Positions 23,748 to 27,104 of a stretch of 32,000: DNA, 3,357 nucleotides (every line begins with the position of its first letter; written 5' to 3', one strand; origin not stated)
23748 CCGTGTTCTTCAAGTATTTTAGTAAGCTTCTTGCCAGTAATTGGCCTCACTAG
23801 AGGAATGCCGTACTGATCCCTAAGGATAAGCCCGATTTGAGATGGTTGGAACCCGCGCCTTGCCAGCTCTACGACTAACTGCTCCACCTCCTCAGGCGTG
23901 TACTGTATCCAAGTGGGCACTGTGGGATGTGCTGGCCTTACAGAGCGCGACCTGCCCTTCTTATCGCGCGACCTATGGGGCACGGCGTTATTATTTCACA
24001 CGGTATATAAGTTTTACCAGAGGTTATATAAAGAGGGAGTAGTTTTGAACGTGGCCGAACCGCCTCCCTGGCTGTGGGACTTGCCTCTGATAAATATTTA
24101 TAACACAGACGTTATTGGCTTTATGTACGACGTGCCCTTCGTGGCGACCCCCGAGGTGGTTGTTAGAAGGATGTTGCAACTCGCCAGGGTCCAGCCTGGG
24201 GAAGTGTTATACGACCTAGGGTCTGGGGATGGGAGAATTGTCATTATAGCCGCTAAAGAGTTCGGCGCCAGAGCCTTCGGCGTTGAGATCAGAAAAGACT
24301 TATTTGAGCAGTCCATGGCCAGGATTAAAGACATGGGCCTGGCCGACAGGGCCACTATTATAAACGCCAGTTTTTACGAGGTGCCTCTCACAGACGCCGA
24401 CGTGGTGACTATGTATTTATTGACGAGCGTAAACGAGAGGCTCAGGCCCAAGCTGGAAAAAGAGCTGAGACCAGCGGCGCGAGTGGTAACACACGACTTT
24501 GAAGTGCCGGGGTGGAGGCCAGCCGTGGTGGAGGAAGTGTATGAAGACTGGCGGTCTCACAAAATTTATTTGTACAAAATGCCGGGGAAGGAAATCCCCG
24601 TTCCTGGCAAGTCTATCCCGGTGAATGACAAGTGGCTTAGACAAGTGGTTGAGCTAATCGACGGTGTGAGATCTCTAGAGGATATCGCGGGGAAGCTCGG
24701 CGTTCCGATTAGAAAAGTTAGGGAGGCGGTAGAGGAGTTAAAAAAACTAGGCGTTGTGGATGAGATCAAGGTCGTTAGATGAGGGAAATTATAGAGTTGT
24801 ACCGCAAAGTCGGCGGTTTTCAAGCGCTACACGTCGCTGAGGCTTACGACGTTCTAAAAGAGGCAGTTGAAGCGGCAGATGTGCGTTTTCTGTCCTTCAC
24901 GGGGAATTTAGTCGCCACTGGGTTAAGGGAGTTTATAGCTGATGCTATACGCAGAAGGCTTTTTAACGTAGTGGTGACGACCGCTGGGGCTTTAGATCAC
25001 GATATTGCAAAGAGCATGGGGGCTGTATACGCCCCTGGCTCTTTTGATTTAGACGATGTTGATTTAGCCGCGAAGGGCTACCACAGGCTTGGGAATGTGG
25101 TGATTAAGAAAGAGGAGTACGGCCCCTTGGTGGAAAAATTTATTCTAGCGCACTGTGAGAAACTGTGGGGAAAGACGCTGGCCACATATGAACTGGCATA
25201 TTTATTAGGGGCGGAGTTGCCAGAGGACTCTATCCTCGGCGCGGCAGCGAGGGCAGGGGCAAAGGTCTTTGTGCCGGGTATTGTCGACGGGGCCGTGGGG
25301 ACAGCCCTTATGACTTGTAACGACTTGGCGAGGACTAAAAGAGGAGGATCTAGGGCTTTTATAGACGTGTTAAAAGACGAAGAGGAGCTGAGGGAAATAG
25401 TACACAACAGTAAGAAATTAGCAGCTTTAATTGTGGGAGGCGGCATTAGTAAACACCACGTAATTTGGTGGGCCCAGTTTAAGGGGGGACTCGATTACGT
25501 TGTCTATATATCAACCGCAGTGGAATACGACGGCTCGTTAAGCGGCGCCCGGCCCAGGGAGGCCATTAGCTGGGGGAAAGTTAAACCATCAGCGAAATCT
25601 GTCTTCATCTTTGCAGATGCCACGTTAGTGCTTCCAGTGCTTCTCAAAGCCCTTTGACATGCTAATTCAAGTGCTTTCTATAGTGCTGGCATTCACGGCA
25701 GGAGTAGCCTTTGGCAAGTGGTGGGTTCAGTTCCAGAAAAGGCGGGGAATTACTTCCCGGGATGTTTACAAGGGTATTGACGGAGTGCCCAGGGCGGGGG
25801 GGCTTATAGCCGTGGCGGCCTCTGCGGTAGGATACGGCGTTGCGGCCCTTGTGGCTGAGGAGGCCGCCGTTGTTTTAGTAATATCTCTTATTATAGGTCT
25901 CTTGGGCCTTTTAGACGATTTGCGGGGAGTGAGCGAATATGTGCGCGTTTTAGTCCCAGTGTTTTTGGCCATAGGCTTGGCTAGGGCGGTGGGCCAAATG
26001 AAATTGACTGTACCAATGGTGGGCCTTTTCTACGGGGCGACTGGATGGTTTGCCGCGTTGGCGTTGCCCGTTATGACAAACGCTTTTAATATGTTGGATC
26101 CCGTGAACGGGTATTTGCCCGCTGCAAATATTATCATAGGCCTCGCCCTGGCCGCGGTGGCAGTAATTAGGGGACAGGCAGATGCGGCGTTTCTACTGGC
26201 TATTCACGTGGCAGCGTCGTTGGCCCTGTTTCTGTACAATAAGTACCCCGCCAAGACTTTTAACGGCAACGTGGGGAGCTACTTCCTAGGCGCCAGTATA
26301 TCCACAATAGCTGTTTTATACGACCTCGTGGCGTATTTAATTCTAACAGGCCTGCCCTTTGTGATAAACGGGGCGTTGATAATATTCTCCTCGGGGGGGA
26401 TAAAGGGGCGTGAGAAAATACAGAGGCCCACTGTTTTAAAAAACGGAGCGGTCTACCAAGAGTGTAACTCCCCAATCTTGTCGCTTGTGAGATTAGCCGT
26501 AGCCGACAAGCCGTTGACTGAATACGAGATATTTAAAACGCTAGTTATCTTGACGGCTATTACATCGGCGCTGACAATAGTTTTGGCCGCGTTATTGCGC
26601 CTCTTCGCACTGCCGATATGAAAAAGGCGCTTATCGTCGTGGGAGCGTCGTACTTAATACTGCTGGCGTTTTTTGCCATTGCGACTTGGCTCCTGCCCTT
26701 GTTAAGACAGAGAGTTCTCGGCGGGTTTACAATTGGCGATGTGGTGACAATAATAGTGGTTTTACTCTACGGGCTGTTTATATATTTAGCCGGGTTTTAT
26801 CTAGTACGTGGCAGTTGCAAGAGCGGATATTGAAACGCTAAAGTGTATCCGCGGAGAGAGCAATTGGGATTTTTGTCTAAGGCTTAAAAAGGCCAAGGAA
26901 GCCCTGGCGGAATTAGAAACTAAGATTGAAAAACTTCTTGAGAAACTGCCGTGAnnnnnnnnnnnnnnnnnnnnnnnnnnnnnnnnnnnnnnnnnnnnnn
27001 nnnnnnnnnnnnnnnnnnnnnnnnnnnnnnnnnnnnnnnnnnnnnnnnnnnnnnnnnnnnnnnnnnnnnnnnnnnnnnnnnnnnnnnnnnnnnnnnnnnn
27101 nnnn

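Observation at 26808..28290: Ras-like small GTPase translationally coupled to an unrecognisable 285-aa partner and a micro-ORF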

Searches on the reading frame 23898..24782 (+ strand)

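Call 3: search_protein_families(library=pfam, proteins=[window:23898-24782:+], max_evalue=0.1)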
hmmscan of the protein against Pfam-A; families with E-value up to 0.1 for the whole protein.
window:23898-24782:+ (294 aa): 12 families
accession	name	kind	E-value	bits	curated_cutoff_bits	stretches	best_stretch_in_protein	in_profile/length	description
PF02353.26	CMAS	-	2.5e-08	34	27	1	90-176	52-138/273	Mycolic acid cyclopropane synthetase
PF13649.12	Methyltransf_25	-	9.6e-07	29.9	27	1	106-196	3-92/97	Methyltransferase domain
PF08123.19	DOT1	-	1.9e-06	28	23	1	89-152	31-93/205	Histone methylation protein DOT1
PF13847.12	Methyltransf_31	-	1e-05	25.7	27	1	101-202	4-113/145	Methyltransferase domain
PF16221.11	HTH_47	-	0.00018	21.4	27.1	1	249-288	38-77/78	winged helix-turn-helix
PF01978.25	TrmB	-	0.00069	19.9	25.6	1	256-291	21-56/68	Sugar-specific transcriptional regulator TrmB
PF21531.3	Rv2175c_wHTH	-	0.002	18.5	27.1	1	239-280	1-38/57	DNA-binding protein Rv2175c, wHTH domain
PF01135.25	PCMT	-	0.0026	18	20.3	1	88-149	61-124/210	Protein-L-isoaspartate(D-aspartate) O-methyltransferase (PCMT)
PF13679.12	Methyltransf_32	-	0.027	14.9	27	1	95-162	20-92/143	Methyltransferase domain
PF24409.1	wHTH-PRTase_assc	-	0.028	14.9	27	1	255-289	9-43/83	wHTH-PRTase associated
PF02390.23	Methyltransf_4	-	0.044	13.7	24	1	103-148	4-50/173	Putative methyltransferase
PF13412.12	HTH_24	-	0.047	13.7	21.9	0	259-287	19-47/48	Winged helix-turn-helix DNA-binding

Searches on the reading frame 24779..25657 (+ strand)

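Call 3: search_protein_families(library=pfam, proteins=[window:24779-25657:+], max_evalue=0.1)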
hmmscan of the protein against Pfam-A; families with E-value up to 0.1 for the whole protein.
window:24779-25657:+ (292 aa): 2 families
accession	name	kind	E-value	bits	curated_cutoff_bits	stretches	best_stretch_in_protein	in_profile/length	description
PF01916.23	DS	-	7.4e-94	314.7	27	1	3-291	1-287/288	Deoxyhypusine synthase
PF01472.26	PUA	-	0.034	14.5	24.8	0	172-196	48-72/74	PUA domain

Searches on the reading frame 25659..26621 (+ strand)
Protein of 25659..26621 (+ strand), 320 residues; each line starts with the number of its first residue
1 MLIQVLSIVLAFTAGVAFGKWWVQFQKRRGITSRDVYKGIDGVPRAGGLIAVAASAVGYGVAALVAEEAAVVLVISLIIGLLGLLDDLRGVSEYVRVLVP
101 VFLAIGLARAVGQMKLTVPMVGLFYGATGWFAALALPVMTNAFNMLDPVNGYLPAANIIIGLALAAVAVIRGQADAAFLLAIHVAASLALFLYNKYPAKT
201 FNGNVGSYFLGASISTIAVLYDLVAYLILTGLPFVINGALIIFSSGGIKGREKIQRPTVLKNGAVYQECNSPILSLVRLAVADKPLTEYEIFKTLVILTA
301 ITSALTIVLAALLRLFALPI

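Call 3: search_protein_families(library=pfam, proteins=[window:25659-26621:+], max_evalue=0.1)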
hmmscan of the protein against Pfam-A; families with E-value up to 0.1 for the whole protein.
window:25659-26621:+ (320 aa): 1 family
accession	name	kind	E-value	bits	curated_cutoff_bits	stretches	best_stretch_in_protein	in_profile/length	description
PF00953.26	Glycos_transf_4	-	1.4e-25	90.5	27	1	71-220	3-158/160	Glycosyl transferase family 4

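Call 4: search_protein_families(library=ncbifam, proteins=[window:25659-26621:+], max_evalue=0.1)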
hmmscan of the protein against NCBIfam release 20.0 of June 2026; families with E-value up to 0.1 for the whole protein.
window:25659-26621:+ (320 aa): 3 families
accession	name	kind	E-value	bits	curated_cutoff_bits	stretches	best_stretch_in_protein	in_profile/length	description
NF053644.1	MraY_archaea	equivalog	2.2e-11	43.7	450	1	134-230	188-284/340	pseudomurein biosynthesis MraY family phospho-N-acetylmuramoyl-pentapeptide-transferase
TIGR00445.1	mraY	equivalog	2.6e-11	43.6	192.05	1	42-252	34-276/321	phospho-N-acetylmuramoyl-pentapeptide-transferase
TIGR02380.1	ECA_wecA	exception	7.8e-07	28.6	326.05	1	43-215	41-223/346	UDP-N-acetylglucosamine--undecaprenyl-phosphate N-acetylglucosaminephosphotransferase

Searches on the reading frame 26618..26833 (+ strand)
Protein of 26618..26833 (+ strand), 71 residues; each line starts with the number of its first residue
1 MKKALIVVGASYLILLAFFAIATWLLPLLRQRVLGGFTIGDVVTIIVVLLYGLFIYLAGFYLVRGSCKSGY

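Call 3: search_protein_families(library=pfam, proteins=[window:26618-26833:+], max_evalue=0.1)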
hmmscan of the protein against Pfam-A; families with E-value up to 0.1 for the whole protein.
window:26618-26833:+ (71 aa): 1 family
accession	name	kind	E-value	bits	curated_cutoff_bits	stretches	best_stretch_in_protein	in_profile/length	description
PF14158.11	YndJ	-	0.023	14.5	27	1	18-67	152-201/258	YndJ-like protein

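Call 4: search_protein_families(library=ncbifam, proteins=[window:26618-26833:+], max_evalue=0.1)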
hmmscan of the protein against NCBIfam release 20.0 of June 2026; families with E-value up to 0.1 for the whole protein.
window:26618-26833:+ (71 aa): 0 families

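Call 63: search_protein_families(library=padloc, proteins=[window:26618-26830:+], max_evalue=0.01)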
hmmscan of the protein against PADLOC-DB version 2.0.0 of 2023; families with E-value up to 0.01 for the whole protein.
window:26618-26830:+ (71 aa): 0 families

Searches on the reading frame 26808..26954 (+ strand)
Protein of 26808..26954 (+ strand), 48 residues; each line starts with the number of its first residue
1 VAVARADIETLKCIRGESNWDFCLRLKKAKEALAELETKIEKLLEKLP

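Call 3: search_protein_families(library=pfam, proteins=[window:26808-26954:+], max_evalue=0.1)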
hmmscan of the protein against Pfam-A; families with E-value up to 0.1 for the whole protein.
window:26808-26954:+ (48 aa): 0 families

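Call 4: search_protein_families(library=ncbifam, proteins=[window:26808-26954:+], max_evalue=0.1)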
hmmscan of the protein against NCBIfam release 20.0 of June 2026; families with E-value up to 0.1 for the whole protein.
window:26808-26954:+ (48 aa): 0 families

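Call 59: find_homologous_proteins(query=window:26808-26951:+, max_evalue=0.01)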
Query seq(48 aa) (48 aa): 1 proteins with E <= 0.01 among 1 candidates.
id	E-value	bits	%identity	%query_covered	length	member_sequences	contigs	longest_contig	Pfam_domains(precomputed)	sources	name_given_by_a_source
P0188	1.3e-22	95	100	100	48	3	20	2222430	-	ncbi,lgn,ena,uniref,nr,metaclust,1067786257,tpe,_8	ncbi:hypothetical protein [Pyrobaculum aerophilum]|uniref:Uncharacterized protein n=1 Tax=Pyrobaculu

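Call 63: search_protein_families(library=padloc, proteins=[window:26808-26951:+], max_evalue=0.01)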
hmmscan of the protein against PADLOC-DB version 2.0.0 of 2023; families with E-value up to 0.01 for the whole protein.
window:26808-26951:+ (48 aa): 0 families
